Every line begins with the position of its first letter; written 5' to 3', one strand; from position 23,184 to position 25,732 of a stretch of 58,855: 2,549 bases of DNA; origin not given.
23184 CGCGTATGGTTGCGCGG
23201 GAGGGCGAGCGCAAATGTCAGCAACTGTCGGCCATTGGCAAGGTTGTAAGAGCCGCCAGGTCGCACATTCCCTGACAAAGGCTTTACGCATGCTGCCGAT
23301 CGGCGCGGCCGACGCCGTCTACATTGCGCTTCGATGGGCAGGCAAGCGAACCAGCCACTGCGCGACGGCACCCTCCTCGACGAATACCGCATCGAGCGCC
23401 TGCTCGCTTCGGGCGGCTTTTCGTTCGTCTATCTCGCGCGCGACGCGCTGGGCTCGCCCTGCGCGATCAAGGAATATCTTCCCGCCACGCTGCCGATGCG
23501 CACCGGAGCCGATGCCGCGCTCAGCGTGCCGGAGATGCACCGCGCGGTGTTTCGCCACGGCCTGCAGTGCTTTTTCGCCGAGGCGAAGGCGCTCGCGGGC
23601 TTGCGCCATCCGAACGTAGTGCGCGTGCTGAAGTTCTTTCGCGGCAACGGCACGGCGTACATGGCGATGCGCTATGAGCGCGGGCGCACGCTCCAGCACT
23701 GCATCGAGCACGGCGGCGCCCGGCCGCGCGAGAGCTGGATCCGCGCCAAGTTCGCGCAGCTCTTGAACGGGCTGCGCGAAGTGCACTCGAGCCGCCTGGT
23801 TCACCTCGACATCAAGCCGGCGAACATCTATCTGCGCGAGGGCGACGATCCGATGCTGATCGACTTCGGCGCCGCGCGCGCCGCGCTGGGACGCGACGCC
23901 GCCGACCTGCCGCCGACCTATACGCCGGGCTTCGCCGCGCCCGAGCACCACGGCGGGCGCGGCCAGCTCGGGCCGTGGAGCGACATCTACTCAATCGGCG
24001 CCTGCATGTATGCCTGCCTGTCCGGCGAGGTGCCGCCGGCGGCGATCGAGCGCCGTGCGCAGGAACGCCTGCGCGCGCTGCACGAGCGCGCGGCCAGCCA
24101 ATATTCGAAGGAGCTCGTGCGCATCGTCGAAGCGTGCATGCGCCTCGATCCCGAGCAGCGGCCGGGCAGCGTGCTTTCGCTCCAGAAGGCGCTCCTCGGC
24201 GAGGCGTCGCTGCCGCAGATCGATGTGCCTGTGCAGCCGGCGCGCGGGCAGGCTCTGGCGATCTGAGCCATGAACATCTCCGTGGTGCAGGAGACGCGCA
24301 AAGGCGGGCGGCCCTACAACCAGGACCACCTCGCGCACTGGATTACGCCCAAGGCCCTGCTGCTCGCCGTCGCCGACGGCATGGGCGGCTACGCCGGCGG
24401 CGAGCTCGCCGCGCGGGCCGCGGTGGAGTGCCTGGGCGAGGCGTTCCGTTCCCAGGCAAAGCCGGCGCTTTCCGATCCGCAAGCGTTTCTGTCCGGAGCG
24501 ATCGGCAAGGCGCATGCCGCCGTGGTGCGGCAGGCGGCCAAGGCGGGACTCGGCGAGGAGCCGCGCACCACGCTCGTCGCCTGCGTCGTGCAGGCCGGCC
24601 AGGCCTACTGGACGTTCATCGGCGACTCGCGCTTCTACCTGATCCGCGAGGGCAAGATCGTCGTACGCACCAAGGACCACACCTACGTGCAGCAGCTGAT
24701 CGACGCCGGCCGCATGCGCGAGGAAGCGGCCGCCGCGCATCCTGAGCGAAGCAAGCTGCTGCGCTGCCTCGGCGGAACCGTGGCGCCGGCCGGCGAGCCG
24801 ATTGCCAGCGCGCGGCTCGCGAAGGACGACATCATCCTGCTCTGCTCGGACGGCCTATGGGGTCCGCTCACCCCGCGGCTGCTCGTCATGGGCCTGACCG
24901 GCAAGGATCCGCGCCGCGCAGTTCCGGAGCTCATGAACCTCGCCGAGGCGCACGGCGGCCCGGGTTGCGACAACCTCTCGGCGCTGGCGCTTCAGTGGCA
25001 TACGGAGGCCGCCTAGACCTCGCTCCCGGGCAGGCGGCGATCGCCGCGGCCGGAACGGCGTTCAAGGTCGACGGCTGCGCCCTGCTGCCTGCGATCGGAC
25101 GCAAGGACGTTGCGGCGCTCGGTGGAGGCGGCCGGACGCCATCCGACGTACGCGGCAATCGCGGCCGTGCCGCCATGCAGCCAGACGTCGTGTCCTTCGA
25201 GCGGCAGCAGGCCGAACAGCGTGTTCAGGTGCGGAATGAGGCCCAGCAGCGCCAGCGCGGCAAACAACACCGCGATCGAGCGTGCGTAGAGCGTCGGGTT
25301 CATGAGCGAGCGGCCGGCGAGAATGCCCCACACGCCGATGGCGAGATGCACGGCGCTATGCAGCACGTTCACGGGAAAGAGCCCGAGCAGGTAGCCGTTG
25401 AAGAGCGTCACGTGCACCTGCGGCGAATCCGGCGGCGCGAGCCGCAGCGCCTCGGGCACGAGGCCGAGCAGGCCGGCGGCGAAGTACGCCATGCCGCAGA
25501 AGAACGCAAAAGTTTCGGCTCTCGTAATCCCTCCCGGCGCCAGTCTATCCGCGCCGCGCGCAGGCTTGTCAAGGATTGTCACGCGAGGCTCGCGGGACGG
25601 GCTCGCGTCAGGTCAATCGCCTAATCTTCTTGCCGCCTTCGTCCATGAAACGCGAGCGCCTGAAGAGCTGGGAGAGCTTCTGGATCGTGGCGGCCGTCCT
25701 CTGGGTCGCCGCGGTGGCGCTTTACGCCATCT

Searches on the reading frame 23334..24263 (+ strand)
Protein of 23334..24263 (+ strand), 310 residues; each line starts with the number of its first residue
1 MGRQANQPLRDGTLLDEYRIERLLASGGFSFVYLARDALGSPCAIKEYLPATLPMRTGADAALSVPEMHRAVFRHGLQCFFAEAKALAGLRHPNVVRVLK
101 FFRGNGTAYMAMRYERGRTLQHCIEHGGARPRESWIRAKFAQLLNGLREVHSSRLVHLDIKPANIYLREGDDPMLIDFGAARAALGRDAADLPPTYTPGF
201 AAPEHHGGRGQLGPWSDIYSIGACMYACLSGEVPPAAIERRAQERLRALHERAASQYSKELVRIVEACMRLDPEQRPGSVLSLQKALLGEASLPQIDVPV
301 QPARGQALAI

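Call 8: search_protein_families(library=pfam, proteins=[window:23334-24263:+], max_evalue=0.01)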
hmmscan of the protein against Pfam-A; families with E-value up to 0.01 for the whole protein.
window:23334-24263:+ (310 aa): 4 families
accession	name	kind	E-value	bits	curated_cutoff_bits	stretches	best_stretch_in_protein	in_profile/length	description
PF00069.31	Pkinase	-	4.8e-33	115.1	31.7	1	71-279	42-254/263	Protein kinase domain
PF07714.23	PK_Tyr_Ser-Thr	-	4.2e-17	62.8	23.1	1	77-277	45-249/258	Protein tyrosine and serine/threonine kinase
PF01636.29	APH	-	3.4e-05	24.1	23.2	1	13-182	36-198/239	Phosphotransferase enzyme family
PF03109.22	ABC1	-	0.00036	20.2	22.9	1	106-183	141-216/244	ABC1 atypical kinase-like domain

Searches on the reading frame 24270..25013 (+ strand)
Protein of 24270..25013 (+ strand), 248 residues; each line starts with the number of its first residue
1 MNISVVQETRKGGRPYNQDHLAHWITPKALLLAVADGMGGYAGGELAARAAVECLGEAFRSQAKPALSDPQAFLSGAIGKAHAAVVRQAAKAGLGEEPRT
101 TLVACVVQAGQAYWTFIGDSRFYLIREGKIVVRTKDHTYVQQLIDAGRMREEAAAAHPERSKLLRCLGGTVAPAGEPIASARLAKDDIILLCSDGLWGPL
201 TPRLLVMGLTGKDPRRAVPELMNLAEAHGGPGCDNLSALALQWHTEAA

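Call 8: search_protein_families(library=pfam, proteins=[window:24270-25013:+], max_evalue=0.01)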
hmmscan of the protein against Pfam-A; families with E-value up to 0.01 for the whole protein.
window:24270-25013:+ (248 aa): 2 families
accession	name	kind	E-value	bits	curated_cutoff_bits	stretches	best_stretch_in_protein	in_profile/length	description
PF13672.11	PP2C_2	-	6.9e-18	65.4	24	1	17-197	12-175/209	Protein phosphatase 2C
PF00481.26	PP2C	-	2.7e-05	24.4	20.3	1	31-138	36-141/255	Protein phosphatase 2C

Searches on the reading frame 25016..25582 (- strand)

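Call 79: search_protein_families(library=pfam, proteins=[window:25016-25582:-], max_evalue=0.001)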
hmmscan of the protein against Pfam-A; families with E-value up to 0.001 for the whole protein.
window:25016-25582:- (189 aa): 1 family
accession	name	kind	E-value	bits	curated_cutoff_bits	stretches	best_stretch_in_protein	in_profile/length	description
PF14325.12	DUF4383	-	1.4e-29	103.3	27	1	24-148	2-124/125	Domain of unknown function (DUF4383)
